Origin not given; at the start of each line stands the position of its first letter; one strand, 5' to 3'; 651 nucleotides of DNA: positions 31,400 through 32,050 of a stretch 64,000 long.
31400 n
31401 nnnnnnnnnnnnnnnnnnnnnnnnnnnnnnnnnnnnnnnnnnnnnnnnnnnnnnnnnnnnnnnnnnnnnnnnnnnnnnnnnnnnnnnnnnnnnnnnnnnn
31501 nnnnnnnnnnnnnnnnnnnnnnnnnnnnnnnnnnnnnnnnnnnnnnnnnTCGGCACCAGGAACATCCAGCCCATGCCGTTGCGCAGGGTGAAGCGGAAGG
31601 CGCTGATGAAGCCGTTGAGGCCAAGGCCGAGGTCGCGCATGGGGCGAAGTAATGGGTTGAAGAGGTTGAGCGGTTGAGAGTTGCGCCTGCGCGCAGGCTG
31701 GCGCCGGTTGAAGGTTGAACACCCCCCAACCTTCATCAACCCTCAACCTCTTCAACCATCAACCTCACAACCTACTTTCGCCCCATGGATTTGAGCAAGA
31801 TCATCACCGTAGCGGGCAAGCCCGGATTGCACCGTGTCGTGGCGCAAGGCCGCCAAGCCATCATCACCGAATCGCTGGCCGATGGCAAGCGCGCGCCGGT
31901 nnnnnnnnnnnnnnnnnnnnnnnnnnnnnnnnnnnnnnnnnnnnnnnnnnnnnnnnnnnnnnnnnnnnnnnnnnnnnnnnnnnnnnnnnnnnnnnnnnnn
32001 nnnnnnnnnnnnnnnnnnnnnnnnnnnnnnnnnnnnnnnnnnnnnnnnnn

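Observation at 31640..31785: Complex heptad-based inverted repeat in a divergent promoter region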

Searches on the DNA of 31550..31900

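Call 54: search_rna_families(source=window, start=31550, end=31900, threshold=evalue, max_evalue=1)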
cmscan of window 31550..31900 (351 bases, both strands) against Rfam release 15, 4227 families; matches with E-value up to 1: 5.
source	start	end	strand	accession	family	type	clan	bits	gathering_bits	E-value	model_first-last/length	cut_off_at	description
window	31649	31764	+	RF03990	mir-4888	Gene; miRNA;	-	23.9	90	0.042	1-73/73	no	mir-4888 microRNA precursor family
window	31637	31789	-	RF04119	MIR1858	Gene; miRNA;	-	21.5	137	0.21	1-197/197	no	MIR1858 microRNA precursor family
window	31700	31782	+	RF00306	snoZ178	Gene; snRNA; snoRNA; CD-box;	-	16.1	100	0.8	1-152/152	no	Small nucleolar RNA Z178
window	31696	31784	-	RF02272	Vax2os1_3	Gene; lncRNA;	-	14.4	50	0.9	110-199/199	no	Vax2os1 conserved region 3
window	31799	31868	-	RF01119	sR32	Gene; snRNA; snoRNA; CD-box;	-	12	40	0.75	1-57/57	no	Small nucleolar RNA sR32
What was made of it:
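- Tried and rejected: Only sub-threshold hairpin lookalikes of the miRNA type (call 54).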
